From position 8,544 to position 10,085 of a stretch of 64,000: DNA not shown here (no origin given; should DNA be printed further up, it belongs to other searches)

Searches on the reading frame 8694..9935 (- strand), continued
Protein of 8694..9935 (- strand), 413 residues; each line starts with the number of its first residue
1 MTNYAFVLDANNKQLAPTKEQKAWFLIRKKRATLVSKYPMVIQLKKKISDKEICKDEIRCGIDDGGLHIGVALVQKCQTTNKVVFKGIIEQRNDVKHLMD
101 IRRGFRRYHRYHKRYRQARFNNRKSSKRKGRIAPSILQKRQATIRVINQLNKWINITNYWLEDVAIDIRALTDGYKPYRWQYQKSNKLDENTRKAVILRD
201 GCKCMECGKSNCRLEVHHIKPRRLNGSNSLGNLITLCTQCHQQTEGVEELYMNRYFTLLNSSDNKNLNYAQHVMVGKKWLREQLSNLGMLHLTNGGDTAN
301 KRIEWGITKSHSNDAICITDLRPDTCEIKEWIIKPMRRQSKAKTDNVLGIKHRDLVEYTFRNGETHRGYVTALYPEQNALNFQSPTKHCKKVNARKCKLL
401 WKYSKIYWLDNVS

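Call 53: search_solved_structures(query=window:8694-9935:-, max_evalue=1e-21, show_alignments=5)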
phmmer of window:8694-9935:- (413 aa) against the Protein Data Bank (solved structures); distinct sequences matched with E-value up to 1e-21: 6.
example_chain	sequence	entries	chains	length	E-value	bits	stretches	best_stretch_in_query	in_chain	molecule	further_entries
9k2z_A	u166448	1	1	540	4.4e-201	671.4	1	4-411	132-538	HfmIscB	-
9k30_A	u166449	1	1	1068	1.9e-33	119.3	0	5-161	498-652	TbaIscB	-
11hr_A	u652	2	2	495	4.2e-24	88.6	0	114-319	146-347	IscB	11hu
11hx_A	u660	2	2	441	1.1e-22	83.9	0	114-319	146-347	IscB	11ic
7xht_A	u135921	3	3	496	2.8e-22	82.5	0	114-319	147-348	OgeuIscB | IscB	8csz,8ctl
7utn_D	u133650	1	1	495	3.6e-22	82.2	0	114-319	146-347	IscB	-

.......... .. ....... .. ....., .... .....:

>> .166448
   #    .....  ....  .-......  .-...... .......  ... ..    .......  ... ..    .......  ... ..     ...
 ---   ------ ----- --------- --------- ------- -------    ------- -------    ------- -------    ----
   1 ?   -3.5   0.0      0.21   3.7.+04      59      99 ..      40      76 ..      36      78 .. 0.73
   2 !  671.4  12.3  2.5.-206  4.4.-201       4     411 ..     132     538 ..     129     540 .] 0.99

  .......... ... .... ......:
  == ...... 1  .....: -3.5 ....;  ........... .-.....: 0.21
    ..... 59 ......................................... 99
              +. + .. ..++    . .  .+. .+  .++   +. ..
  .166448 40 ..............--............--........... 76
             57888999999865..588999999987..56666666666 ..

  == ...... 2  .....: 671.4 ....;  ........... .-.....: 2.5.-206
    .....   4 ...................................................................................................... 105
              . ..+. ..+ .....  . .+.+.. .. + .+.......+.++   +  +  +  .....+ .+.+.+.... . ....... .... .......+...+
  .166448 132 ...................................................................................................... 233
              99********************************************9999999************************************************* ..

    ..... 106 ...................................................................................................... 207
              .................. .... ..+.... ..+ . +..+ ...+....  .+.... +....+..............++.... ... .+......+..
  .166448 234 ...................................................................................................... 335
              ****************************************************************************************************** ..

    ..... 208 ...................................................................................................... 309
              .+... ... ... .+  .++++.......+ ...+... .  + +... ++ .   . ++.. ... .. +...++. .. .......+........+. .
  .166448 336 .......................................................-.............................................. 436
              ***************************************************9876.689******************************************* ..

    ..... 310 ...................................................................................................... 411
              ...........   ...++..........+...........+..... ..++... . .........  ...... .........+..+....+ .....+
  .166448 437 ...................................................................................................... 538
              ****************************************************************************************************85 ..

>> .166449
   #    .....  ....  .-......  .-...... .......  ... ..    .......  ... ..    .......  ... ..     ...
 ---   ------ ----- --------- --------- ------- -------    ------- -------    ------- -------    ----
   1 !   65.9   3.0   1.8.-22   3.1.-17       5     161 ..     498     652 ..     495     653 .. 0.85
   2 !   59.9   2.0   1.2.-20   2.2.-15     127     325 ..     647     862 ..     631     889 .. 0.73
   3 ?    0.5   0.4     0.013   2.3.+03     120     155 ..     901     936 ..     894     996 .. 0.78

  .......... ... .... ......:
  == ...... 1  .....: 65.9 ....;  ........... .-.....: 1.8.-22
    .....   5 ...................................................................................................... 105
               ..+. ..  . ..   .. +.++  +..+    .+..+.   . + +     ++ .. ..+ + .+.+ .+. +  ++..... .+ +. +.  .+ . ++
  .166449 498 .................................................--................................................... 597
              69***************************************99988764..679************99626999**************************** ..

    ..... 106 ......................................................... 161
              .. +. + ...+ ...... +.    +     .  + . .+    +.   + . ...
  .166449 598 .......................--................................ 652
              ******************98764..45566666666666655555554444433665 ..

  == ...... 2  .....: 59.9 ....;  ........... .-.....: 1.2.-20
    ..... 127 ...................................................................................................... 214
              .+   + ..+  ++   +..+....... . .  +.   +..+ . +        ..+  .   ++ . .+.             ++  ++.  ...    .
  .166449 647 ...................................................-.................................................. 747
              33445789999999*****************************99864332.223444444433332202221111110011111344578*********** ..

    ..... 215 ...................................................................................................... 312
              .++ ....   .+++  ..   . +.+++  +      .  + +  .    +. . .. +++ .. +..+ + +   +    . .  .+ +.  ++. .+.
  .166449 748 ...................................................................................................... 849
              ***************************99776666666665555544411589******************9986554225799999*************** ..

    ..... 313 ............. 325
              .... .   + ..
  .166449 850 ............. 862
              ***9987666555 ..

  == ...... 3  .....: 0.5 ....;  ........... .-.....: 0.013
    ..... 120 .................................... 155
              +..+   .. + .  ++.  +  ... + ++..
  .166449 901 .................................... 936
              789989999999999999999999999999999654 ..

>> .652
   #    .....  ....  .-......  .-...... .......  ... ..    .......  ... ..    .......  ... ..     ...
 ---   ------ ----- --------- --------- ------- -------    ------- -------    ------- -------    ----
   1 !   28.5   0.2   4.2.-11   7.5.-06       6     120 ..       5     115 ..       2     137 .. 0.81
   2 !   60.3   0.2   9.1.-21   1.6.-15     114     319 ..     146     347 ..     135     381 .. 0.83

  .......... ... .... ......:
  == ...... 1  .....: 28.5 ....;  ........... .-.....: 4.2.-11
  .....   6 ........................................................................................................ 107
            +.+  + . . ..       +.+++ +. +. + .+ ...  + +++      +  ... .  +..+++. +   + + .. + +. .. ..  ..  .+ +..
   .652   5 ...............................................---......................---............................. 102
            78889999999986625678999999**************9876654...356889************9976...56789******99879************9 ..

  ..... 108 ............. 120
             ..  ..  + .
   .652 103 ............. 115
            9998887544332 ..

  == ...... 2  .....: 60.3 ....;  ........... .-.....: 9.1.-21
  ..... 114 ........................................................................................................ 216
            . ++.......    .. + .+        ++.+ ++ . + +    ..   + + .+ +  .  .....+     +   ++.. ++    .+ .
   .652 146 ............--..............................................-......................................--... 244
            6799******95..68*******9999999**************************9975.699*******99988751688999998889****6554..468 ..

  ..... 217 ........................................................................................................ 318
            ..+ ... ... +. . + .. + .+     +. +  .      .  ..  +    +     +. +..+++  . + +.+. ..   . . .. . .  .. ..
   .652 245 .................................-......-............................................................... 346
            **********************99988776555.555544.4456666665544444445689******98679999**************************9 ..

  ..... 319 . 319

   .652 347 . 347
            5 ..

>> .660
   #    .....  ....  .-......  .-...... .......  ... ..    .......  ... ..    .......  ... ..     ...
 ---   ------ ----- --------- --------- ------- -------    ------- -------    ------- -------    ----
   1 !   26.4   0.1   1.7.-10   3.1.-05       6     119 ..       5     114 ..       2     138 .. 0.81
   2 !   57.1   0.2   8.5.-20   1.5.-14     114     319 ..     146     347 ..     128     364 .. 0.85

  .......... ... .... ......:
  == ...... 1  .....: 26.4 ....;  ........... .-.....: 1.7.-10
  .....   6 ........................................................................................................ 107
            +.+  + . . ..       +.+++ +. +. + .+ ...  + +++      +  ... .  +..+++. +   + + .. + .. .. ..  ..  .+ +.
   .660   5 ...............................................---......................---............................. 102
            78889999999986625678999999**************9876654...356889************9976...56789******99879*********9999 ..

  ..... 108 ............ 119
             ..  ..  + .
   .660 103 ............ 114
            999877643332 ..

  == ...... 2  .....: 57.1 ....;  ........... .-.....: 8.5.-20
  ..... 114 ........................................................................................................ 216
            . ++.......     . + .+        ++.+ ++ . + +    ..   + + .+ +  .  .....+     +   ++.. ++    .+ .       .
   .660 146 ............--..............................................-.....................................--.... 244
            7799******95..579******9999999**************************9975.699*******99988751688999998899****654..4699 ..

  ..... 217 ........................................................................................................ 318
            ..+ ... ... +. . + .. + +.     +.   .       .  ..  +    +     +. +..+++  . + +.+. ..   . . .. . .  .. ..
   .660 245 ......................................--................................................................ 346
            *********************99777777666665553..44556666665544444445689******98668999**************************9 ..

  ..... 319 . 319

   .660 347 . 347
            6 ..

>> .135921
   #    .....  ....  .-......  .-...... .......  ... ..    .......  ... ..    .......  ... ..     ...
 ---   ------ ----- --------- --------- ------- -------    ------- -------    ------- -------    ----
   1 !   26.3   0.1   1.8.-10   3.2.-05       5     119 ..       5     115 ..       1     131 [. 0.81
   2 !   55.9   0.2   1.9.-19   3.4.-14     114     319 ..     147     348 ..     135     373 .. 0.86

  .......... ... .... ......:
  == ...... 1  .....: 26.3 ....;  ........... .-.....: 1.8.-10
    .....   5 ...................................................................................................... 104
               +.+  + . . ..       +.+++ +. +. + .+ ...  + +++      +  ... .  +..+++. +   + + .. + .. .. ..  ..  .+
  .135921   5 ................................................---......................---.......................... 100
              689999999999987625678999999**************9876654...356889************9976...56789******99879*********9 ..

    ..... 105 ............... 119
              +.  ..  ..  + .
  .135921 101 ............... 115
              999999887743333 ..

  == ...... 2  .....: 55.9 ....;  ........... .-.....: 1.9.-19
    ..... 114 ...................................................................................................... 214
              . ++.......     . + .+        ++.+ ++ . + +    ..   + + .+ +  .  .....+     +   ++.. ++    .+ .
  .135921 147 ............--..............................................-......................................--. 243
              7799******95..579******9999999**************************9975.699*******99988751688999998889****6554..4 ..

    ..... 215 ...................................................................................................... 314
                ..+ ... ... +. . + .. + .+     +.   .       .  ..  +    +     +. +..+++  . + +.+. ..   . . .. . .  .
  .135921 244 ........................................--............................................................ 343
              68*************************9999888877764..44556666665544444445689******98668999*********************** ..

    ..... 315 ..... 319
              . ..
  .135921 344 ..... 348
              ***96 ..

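Call 73: search_dna_similar(query=window:8694-9935:-, collection=phages, mode=protein, max_evalue=1e-20, max_rows=30)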
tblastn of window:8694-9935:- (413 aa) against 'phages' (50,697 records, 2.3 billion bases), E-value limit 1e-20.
Records with a match: 14; places in all: 14; records where one place covers at least 80% of the query: 9.
Best place of each record, by identity: 60-80% 2; <60% 12.
By first word of the organism name: Staphylococcus 10; Clostridium 2; Bacteriophage 1; Clostridioides 1.
By host as written in the record: Staphylococcus aureus 7; - 3; Clostridium botulinum type C strain C-Stockholm 2; Staphylococcus saprophyticus 101 1; Staphylococcus aureus ATCC43300 1.
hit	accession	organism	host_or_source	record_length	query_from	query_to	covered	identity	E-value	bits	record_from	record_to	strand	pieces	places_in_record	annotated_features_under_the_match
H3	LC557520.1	Staphylococcus phage vB_SsapH-Golestan101-M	Staphylococcus saprophyticus 101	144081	1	409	99%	60.8%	2e-153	485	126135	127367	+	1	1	HNH endonuclease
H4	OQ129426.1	Staphylococcus phage vB_SauM_JDF86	Staphylococcus aureus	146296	1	409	99%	60.3%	6e-155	489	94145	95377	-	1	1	hypothetical protein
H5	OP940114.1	Staphylococcus phage vB_SauM_VL10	Staphylococcus aureus ATCC43300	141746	1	409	99%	52.5%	2e-126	407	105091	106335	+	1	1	putative HNH endonuclease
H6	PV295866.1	Staphylococcus phage CIFT_MFB_MRSA13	Staphylococcus aureus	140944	1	409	99%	51.8%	3e-124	402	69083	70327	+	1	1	hypothetical protein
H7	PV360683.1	Staphylococcus phage CIFT_MFB_MRSA16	Staphylococcus aureus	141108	1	409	99%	51.8%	3e-124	402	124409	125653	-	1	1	hypothetical protein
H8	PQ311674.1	Staphylococcus phage CIFT_MFB_MRSA12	Staphylococcus aureus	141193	1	409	99%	51.8%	3e-124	402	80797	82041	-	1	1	hypothetical protein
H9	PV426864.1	Staphylococcus phage CIFT_MFB_MRSA21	Staphylococcus aureus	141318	1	409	99%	51.8%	3e-124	402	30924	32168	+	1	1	hypothetical protein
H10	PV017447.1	Staphylococcus phage CIFT_MFB_MRSA28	Staphylococcus aureus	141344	1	409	99%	51.8%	3e-124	402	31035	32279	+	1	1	hypothetical protein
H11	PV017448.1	Staphylococcus phage CIFT_MFB_MRSA32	Staphylococcus aureus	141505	1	409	99%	51.8%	3e-124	402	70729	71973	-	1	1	HNH endonuclease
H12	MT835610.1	Bacteriophage sp.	human fecal samples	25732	6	319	76%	32.6%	7e-25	113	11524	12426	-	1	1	record has no annotation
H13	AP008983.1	Clostridium phage c-st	Clostridium botulinum type C strain ...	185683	5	319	76%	32.3%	6e-22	104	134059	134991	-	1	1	conserved hypothetical protein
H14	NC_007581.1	Clostridium phage c-st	Clostridium botulinum type C strain ...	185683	5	319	76%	32.3%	6e-22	104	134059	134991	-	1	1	HNH endonuclease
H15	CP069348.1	Clostridioides phage pCD1602_4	water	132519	5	319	76%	32.1%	4e-22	105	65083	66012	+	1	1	record has no annotation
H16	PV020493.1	Staphylococcus phage RSM-J51Sa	-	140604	1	162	32%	55.2%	6e-31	159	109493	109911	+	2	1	record has no annotation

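Call 74: get_annotated_region(hit=H4, flank=2500)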
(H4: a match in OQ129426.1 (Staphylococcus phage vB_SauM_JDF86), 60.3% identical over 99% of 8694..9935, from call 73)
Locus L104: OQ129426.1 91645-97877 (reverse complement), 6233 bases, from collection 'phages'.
description: Staphylococcus phage vB_SauM_JDF86, complete genome.
organism: Staphylococcus phage vB_SauM_JDF86 (NCBI taxid 3038179)
taxonomy: Viruses; Duplodnaviria; Heunggongvirae; Uroviricota; Caudoviricetes; Herelleviridae; Twortvirinae; Baoshanvirus
host: Staphylococcus aureus; source: sewage; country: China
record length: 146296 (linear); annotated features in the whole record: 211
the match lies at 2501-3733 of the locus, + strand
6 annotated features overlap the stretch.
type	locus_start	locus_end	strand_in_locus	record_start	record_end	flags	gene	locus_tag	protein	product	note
CDS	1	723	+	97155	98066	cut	-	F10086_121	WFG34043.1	hypothetical protein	ORF032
CDS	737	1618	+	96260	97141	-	-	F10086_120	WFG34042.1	hypothetical protein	ORF034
CDS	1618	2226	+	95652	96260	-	-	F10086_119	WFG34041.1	hypothetical protein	hypothetical protein vB_SscM-1_097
CDS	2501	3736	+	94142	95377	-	-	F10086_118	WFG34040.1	hypothetical protein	hypothetical protein CST143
CDS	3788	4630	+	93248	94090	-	-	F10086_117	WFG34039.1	hypothetical protein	hypothetical protein pSco10_106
CDS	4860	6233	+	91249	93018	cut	-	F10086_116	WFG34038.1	hypothetical protein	hypothetical protein pSco10_104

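Call 75: get_annotated_region(hit=H5, flank=2500)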
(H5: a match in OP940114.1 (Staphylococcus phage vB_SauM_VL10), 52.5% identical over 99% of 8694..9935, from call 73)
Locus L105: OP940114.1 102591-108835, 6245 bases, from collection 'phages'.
description: Staphylococcus phage vB_SauM_VL10, complete genome.
organism: Staphylococcus phage vB_SauM_VL10 (NCBI taxid 3003699)
taxonomy: Viruses; Duplodnaviria; Heunggongvirae; Uroviricota; Caudoviricetes; Herelleviridae; Twortvirinae; Silviavirus
host: Staphylococcus aureus ATCC43300; source: sewage; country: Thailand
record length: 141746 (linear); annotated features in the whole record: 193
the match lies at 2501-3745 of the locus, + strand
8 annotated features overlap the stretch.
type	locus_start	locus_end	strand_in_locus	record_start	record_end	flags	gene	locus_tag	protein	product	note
CDS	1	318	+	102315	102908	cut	-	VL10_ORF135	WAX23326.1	hypothetical protein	-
CDS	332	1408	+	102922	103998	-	-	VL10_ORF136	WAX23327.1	putative DNA primase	-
CDS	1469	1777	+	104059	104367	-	-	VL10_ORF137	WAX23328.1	hypothetical protein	-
CDS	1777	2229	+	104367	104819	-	-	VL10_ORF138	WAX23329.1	hypothetical protein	-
CDS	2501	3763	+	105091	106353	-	-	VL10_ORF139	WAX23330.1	putative HNH endonuclease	-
CDS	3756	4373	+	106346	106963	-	-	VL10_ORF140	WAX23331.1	hypothetical protein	-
CDS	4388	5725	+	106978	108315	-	-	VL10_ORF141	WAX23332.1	ribonucleotide reductase of class Ia (aerobic), beta subunit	-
CDS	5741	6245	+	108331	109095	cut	-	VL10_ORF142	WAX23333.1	ribonucleotide reductase of class Ia (aerobic), alpha subunit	-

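Call 87: search_protein_families(library=pfam, proteins=[L104:2501-3736:+], max_evalue=0.001)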
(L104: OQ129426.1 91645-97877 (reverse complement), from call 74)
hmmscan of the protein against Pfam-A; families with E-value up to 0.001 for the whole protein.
L104:2501-3736:+ (411 aa): 3 families
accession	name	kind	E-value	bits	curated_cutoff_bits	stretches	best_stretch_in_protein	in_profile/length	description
PF14239.11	RRXRR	-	7e-46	156.7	25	1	7-184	2-172/174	RRXRR protein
PF01844.29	HNH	-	1.1e-11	45.2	21.4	1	205-246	4-45/47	HNH endonuclease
PF14279.12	HNH_5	-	3.8e-06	27.2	27.5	1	210-246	8-44/56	HNH endonuclease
